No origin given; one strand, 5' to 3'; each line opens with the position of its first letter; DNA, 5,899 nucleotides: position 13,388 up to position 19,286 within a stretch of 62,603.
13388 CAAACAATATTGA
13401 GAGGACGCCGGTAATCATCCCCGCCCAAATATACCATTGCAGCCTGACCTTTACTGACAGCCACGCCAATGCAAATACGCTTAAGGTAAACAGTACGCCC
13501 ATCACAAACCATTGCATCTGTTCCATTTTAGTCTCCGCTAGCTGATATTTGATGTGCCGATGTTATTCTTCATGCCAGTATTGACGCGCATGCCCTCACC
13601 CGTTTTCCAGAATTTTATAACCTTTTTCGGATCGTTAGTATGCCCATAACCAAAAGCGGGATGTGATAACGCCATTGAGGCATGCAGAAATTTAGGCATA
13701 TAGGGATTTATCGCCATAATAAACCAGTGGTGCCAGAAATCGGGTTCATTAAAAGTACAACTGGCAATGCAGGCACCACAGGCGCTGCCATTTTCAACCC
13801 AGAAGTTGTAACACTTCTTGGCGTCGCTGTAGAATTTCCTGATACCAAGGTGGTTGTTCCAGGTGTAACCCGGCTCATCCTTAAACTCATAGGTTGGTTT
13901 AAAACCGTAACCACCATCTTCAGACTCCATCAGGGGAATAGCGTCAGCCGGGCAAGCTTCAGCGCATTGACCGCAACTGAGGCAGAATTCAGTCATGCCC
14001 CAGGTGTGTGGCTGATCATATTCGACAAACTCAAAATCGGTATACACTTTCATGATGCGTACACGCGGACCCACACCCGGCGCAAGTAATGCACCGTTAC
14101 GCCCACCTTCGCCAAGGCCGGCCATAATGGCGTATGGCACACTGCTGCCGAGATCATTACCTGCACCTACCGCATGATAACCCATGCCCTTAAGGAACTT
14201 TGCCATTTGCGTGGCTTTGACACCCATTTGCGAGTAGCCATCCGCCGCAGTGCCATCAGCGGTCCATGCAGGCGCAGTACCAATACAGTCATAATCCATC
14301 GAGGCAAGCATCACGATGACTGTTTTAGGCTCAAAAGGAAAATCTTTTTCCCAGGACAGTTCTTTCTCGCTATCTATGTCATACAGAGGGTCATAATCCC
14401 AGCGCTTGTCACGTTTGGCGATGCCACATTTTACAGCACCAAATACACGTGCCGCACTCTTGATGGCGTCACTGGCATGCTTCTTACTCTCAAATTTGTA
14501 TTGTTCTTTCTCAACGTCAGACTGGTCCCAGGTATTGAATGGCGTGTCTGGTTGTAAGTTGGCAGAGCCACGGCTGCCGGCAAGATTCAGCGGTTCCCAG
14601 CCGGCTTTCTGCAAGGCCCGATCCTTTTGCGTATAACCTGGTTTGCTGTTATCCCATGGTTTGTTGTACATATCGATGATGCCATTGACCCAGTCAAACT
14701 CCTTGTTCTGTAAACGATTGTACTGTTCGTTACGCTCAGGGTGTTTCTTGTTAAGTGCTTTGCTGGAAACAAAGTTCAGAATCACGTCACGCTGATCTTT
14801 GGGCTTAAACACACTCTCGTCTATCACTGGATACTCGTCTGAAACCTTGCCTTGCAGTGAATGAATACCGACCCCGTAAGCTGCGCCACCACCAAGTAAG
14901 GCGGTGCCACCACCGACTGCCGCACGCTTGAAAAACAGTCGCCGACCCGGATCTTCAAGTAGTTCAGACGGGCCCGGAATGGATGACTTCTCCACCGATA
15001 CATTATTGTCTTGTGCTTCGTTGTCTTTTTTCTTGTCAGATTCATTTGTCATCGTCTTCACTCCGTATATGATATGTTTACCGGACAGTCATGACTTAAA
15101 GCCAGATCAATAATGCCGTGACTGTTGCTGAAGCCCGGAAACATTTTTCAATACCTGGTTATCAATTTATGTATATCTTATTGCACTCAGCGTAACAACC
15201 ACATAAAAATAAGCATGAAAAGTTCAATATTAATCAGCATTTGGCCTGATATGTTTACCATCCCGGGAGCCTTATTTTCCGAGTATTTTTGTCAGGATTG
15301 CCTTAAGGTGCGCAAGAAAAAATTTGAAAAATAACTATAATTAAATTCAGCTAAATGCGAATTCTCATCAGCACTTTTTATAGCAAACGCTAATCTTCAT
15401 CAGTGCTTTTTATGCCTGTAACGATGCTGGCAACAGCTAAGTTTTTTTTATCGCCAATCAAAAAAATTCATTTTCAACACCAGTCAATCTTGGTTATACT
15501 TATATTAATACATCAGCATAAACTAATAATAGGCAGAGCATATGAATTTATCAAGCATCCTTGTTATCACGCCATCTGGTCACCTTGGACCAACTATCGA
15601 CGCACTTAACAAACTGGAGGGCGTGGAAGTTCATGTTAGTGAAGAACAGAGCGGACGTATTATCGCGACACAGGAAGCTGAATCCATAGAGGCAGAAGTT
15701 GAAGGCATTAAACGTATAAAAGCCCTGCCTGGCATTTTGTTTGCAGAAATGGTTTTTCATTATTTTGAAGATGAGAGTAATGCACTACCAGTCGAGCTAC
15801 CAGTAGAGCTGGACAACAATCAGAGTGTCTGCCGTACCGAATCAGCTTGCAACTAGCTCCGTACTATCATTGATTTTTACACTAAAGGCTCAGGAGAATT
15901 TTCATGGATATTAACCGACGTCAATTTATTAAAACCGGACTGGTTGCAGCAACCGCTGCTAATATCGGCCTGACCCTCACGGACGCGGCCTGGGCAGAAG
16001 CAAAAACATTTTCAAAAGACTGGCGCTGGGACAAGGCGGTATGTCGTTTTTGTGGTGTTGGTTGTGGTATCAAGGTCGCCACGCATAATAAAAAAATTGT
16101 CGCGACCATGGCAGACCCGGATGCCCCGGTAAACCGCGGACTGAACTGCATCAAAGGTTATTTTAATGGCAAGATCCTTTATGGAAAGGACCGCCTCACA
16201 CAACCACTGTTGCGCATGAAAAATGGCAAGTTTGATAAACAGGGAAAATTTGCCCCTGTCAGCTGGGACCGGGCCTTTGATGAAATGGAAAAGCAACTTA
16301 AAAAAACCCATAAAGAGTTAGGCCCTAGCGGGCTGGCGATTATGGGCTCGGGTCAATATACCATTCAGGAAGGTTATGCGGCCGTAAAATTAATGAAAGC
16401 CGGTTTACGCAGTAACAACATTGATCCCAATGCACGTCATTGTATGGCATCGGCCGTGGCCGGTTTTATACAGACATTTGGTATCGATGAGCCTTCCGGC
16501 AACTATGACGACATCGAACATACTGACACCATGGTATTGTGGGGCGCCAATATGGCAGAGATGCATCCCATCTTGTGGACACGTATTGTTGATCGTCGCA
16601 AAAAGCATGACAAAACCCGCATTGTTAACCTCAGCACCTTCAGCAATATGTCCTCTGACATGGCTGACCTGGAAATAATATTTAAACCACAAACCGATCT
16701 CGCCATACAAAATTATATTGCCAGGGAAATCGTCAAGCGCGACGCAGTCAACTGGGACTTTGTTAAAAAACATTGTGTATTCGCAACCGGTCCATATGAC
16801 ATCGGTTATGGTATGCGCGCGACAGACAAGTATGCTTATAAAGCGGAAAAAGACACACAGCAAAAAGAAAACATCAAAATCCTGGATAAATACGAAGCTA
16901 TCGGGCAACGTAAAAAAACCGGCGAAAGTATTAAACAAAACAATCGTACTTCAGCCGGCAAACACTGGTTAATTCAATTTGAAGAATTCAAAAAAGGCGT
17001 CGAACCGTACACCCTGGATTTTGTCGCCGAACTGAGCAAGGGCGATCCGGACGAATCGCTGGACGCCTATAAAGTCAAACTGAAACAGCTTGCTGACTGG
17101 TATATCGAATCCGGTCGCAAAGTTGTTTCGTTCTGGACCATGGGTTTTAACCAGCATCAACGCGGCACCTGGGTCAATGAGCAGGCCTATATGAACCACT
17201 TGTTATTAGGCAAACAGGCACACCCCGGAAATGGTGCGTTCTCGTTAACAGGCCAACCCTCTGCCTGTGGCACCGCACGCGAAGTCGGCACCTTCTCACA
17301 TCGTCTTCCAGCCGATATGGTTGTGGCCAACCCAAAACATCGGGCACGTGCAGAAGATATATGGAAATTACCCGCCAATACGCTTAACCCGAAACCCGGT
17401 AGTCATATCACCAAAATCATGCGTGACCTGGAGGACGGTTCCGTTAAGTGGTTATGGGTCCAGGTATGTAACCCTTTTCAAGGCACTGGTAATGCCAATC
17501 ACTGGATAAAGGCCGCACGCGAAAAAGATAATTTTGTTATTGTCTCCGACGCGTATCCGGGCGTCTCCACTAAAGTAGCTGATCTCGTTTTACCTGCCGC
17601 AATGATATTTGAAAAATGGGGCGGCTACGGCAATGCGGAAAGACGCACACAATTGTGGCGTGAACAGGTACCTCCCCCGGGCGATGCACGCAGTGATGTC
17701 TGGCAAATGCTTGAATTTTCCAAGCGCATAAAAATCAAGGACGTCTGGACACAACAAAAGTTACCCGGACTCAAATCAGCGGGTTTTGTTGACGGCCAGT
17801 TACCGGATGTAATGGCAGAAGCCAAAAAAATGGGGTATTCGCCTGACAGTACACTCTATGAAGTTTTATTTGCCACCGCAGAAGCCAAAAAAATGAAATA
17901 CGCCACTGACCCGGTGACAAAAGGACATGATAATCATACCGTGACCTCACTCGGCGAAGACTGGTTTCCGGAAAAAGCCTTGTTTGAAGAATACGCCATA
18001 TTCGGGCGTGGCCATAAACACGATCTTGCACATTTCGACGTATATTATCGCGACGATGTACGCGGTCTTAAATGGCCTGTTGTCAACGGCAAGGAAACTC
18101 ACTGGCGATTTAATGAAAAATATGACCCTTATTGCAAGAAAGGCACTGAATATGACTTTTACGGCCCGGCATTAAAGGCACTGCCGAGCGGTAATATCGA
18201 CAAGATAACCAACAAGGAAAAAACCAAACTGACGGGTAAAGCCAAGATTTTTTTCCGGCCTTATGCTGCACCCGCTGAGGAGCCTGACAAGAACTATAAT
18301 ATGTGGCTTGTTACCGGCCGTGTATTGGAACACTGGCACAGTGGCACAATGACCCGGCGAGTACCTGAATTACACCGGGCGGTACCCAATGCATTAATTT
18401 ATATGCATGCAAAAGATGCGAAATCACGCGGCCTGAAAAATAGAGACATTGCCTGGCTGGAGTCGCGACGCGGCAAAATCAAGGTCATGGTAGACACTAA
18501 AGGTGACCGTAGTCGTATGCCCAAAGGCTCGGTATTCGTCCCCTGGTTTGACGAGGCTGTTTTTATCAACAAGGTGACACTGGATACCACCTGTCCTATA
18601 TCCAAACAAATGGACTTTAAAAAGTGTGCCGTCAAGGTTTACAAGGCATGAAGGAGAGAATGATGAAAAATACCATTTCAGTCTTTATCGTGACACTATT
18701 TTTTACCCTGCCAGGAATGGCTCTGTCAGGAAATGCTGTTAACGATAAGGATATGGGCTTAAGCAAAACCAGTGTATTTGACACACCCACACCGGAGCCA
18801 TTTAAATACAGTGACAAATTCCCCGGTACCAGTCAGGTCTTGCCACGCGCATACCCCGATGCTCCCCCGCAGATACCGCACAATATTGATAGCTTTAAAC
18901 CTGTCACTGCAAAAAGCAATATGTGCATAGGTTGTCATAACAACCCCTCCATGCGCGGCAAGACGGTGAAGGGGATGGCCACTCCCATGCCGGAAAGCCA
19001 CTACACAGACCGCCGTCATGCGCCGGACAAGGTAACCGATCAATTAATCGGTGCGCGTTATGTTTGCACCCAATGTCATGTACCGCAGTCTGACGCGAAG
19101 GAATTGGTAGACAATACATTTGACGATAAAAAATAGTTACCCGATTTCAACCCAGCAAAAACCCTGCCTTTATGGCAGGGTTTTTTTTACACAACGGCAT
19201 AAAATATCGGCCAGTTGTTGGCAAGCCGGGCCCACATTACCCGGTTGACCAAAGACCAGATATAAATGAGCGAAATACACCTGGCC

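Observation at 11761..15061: pceABC-like respiratory reductive dehalogenase module in a nap/sat gammaproteobacterial chromosome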

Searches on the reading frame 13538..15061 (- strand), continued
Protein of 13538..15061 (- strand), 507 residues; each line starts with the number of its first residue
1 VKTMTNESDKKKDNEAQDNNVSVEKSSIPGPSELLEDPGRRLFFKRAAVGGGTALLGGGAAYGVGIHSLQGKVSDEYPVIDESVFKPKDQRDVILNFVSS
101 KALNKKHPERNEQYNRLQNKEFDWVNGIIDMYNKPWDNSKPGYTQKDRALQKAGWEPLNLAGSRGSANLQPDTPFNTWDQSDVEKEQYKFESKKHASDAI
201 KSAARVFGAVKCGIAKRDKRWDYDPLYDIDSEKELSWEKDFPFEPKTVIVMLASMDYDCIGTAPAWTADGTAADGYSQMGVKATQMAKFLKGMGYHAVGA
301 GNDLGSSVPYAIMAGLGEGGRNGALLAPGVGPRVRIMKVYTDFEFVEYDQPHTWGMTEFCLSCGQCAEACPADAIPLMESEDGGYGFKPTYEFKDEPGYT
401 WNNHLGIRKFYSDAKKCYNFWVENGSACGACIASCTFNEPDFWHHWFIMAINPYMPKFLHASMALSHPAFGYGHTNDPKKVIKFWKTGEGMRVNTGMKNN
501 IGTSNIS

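Call 66: search_protein_families(library=ncbifam, proteins=[L017:5521-5805:-, L003:1604-1957:+], max_evalue=0.01)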
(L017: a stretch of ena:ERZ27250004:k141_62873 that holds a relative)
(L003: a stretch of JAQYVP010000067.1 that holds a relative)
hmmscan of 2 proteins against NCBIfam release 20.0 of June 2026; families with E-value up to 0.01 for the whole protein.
L017:5521-5805:- (94 aa): 0 families

L003:1604-1957:+ (117 aa): 0 families

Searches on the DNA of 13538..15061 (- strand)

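Call 52: search_rna_families(sources=[L001, L002, L003, L004, L008, L009, L012, L015], threshold=gathering)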
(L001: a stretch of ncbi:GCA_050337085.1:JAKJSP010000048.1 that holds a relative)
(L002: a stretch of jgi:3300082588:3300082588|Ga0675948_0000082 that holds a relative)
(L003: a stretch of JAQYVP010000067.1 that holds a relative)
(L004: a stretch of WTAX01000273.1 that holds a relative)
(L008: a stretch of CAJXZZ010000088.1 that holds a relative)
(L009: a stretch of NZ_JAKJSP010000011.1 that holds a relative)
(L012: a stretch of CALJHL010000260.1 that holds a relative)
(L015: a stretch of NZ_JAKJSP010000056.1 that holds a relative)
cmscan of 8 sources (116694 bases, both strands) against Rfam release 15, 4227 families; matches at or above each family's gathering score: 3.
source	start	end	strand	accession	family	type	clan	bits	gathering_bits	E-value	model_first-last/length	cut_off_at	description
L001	7889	8062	-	RF00174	Cobalamin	Cis-reg; riboswitch;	CL00101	96.7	31.5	1.3e-22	1-189/189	no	Cobalamin riboswitch aptamer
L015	16228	16398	+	RF00168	Lysine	Cis-reg; riboswitch;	-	88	30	1.8e-21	1-182/182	no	Lysine riboswitch aptamer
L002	4331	4404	+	RF00005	tRNA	Gene; tRNA;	CL00001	73.1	29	8.2e-14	1-71/71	no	tRNA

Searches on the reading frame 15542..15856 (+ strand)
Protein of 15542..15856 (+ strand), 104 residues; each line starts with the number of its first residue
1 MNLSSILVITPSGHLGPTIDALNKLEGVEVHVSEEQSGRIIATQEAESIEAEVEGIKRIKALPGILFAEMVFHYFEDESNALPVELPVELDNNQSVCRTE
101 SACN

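Call 3: search_protein_families(library=pfam, proteins=[window:15542-15856:+], max_evalue=0.1)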
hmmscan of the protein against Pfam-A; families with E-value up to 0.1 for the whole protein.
window:15542-15856:+ (104 aa): 1 family
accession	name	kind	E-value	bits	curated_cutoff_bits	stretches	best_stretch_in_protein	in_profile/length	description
PF03927.19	NapD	-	4.4e-19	68.8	28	1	1-77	1-76/76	NapD protein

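Call 4: search_protein_families(library=ncbifam, proteins=[window:15542-15856:+], max_evalue=0.1)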
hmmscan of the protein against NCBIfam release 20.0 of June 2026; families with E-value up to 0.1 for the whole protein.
window:15542-15856:+ (104 aa): 1 family
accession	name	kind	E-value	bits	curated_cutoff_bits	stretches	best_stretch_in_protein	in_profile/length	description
NF007840.0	PRK10553.1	equivalog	1.3e-09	38.3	113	1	4-82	8-86/87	chaperone NapD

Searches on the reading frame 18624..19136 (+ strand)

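Call 17: search_protein_families(library=pfam, proteins=[window:18624-19136:+], max_evalue=0.00001)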
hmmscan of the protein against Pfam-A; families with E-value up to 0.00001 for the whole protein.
window:18624-19136:+ (170 aa): 1 family
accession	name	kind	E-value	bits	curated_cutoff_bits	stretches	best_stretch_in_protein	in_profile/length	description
PF03892.19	NapB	-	5.1e-30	104.6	25.1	1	37-167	6-126/127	Nitrate reductase cytochrome c-type subunit (NapB)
